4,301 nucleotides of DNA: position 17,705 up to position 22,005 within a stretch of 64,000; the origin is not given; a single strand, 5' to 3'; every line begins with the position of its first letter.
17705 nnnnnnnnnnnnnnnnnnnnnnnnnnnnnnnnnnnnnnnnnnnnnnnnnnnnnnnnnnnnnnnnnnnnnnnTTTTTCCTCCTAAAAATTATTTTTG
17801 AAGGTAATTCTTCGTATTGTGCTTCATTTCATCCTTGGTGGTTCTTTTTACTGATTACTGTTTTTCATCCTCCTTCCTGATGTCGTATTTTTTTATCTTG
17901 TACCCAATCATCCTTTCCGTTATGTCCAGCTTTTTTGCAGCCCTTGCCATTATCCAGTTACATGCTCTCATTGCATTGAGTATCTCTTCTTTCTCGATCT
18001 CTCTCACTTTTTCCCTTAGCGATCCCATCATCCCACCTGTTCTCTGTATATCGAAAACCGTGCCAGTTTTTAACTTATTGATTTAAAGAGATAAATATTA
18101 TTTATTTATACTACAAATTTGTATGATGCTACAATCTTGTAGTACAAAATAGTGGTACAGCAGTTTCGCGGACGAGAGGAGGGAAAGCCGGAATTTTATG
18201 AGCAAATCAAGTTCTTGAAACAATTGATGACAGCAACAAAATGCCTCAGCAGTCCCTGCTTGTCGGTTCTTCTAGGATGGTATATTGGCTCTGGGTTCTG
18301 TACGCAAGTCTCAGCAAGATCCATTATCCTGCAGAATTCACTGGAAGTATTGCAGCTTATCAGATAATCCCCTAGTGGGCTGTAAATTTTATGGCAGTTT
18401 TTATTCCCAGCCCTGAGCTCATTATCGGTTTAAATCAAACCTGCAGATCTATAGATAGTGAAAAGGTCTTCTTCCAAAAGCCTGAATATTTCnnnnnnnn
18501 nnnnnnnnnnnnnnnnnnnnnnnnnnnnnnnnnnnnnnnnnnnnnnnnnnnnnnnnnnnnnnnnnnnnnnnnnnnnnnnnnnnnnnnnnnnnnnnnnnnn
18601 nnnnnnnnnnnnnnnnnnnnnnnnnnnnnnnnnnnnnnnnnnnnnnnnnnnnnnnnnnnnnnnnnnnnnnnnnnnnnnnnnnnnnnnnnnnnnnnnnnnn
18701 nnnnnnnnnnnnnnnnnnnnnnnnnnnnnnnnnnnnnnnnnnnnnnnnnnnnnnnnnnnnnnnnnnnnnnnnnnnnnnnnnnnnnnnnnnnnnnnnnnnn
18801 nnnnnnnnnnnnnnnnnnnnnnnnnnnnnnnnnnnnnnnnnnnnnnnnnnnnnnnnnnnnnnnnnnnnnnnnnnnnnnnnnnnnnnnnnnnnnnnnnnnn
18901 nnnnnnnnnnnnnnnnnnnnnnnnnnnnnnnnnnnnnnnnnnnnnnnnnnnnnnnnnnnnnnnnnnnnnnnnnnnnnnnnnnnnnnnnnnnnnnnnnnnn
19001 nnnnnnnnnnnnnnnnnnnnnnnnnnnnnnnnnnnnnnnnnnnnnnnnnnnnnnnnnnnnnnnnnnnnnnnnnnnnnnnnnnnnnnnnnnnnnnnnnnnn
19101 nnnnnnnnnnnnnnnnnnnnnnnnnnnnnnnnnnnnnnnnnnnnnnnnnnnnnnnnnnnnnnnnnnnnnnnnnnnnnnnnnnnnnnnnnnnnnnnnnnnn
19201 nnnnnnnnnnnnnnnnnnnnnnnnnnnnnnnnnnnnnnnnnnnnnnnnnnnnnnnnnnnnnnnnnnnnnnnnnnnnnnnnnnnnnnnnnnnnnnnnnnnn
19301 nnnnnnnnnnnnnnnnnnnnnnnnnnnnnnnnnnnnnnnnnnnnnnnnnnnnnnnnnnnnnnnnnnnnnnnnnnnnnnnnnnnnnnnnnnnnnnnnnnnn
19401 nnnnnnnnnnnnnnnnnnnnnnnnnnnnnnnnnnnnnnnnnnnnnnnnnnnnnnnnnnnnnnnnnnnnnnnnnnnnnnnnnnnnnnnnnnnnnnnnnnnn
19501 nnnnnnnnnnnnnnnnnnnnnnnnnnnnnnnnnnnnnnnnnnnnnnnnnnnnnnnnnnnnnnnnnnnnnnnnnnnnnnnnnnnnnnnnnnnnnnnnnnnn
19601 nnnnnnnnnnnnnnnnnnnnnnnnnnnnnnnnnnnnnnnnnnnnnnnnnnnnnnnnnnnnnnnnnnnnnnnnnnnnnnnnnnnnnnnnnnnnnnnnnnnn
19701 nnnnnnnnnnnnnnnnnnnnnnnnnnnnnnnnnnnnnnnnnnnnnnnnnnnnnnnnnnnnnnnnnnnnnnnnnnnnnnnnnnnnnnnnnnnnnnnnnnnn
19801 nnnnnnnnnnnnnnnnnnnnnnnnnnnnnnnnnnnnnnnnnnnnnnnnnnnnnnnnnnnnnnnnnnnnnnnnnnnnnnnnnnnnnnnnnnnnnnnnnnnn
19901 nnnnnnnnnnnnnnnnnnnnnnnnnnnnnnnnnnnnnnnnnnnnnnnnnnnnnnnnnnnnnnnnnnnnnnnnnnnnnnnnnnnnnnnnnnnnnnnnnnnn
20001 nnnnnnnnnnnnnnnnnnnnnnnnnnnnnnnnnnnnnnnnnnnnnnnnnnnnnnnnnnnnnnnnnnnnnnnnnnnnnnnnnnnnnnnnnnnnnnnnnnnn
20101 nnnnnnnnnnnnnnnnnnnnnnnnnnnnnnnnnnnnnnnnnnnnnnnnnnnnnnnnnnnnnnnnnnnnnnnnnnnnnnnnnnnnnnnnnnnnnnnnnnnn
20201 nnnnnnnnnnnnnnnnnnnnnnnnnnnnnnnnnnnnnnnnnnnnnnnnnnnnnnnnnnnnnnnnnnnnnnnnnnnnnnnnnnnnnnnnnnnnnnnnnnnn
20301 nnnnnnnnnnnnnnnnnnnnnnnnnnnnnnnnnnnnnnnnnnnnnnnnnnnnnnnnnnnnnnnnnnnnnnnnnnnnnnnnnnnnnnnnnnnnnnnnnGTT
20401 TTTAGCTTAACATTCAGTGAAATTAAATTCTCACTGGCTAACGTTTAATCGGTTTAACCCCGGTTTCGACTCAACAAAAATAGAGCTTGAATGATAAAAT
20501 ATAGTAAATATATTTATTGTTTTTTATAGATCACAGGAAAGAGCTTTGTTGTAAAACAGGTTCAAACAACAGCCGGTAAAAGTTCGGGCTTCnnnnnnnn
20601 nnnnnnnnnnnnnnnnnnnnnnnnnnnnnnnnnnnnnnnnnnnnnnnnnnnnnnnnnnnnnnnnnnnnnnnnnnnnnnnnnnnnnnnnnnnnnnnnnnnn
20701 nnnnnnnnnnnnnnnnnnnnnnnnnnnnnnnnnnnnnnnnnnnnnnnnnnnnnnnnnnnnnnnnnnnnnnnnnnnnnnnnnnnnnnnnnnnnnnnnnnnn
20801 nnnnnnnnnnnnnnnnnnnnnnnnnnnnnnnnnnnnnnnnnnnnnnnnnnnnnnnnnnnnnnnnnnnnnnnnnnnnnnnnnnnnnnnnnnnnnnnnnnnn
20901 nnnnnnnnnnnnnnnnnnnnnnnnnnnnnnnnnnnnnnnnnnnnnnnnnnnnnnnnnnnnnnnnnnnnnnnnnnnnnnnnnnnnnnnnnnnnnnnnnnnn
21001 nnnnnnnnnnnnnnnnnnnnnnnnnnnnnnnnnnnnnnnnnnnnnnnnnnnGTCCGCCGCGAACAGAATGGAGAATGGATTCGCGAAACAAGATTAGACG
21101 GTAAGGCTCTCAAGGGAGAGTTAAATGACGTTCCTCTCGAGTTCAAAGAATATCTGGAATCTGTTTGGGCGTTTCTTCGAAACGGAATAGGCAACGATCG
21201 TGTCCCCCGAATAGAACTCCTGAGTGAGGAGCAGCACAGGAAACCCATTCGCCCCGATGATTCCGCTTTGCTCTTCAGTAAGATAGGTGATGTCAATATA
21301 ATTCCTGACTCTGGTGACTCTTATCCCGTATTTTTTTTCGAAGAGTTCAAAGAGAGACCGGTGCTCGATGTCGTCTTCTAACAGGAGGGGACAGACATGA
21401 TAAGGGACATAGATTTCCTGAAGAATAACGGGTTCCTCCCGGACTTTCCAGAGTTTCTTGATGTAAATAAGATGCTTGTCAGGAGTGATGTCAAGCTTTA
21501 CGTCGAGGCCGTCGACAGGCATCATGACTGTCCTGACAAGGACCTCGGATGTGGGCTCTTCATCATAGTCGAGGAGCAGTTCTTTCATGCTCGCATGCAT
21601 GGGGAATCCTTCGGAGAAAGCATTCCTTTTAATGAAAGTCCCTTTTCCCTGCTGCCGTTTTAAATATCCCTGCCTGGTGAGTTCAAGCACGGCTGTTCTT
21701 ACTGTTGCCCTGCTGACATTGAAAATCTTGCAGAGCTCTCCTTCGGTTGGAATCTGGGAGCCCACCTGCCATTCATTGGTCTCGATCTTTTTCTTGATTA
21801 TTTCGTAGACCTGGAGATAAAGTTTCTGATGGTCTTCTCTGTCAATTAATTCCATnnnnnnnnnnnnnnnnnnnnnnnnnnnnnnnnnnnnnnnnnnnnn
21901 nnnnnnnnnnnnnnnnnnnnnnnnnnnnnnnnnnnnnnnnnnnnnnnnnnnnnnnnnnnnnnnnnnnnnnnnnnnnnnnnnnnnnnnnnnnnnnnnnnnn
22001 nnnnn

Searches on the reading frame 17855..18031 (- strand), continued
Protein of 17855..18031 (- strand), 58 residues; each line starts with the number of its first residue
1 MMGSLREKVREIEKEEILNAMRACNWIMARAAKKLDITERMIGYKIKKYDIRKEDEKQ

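Call 75: fold_search(model_id=the predicted structure, library=pdb)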
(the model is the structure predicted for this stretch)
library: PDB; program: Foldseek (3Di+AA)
matches with E <= 10: 51; with E <= 0.001: 0
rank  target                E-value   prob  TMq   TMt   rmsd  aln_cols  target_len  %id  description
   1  1etq_A                4.5e-01  0.28  0.37  0.27  12.7        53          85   26  THE CRYSTAL STRUCTURE OF E. COLI FIS MUTANT R71Y (released 2000-10-11)
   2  3e7l_C                4.9e-01  0.35  0.39  0.38  12.3        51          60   29  Crystal structure of sigma54 activator NtrC4's DNA binding domain (released 2008-11-25)
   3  4fth_B                5.3e-01  0.33  0.39  0.38  12.3        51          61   29  Crystal Structure of NtrC4 DNA-binding domain bound to double-stranded DNA (released 2012-08-29)
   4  3iv5_A                5.3e-01  0.25  0.38  0.25  12.8        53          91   26  Crystal structure of Fis bound to 27 bp optimal binding sequence F1 (released 2010-04-28)
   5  1f36_A                5.3e-01  0.23  0.38  0.26  12.8        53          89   26  THE CRYSTAL STRUCTURE OF FIS MUTANT K36E REVEALS THAT THE TRANSACTIVATION REGION OF THE FIS PROTEIN CONTAINS EXTENDED  (released 1997-12-24)
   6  3e7l_D                5.8e-01  0.30  0.39  0.36  12.4        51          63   29  Crystal structure of sigma54 activator NtrC4's DNA binding domain (released 2008-11-25)
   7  4l5e                  6.3e-01  0.33  0.38  0.46  11.0        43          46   35  Crystal structure of A. aeolicus NtrC1 DNA binding domain (released 2013-08-28)
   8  4fth_A                6.3e-01  0.30  0.40  0.34  12.2        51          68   29  Crystal Structure of NtrC4 DNA-binding domain bound to double-stranded DNA (released 2012-08-29)
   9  1etq_B                8.1e-01  0.20  0.38  0.30  12.6        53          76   26  THE CRYSTAL STRUCTURE OF E. COLI FIS MUTANT R71Y (released 2000-10-11)
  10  6m10_B                8.8e-01  0.18  0.35  0.27  12.3        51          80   18  Crystal structure of PA4853 (Fis) from Pseudomonas aeruginosa (released 2020-05-13)
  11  1eto_A                9.5e-01  0.18  0.38  0.26  12.9        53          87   26  THE CRYSTAL STRUCTURE OF E. COLI FIS MUTANT R71L (released 2000-10-11)
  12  3e7l_A                1.1e+00  0.21  0.39  0.38  12.3        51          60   29  Crystal structure of sigma54 activator NtrC4's DNA binding domain (released 2008-11-25)
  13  6m10_D                1.2e+00  0.18  0.38  0.28  12.6        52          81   17  Crystal structure of PA4853 (Fis) from Pseudomonas aeruginosa (released 2020-05-13)
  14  1etq_D                1.3e+00  0.15  0.37  0.28  12.8        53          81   26  THE CRYSTAL STRUCTURE OF E. COLI FIS MUTANT R71Y (released 2000-10-11)
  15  6p0s_B                1.3e+00  0.15  0.38  0.28  12.8        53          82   26  Crystal structure of ternary DNA complex "FX2" containing E. coli Fis and phage lambda Xis (released 2019-06-19)
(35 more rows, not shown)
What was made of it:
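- Closest known: Fis, a stand-alone HTH_8 protein thought to derive from an NtrC DNA-binding domain. Same: The top, non-significant, fold hits are the Fis and NtrC4 DBDs (call 75).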

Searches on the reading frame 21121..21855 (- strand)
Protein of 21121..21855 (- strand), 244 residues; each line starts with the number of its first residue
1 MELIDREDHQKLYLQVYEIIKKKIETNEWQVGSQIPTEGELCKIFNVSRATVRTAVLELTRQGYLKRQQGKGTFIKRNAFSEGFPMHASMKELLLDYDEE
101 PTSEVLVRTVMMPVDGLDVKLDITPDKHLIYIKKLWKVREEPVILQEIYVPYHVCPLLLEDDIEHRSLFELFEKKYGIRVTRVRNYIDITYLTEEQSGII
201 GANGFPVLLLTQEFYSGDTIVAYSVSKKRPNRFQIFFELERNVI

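Call 8: search_protein_families(library=pfam, proteins=[window:21121-21855:-])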
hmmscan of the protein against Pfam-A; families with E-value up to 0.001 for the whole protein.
window:21121-21855:- (244 aa): 3 families
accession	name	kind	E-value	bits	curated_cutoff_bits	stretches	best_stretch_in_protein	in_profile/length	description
PF07702.18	UTRA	-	2.4e-22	79.7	23.8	1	99-234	4-141/141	UTRA domain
PF00392.27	GntR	-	3.1e-19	68.8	27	1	12-75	1-64/64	Bacterial regulatory proteins, gntR family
PF01325.25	Fe_dep_repress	-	0.00086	19.9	26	0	33-72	20-59/60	Iron dependent repressor, N-terminal DNA binding domain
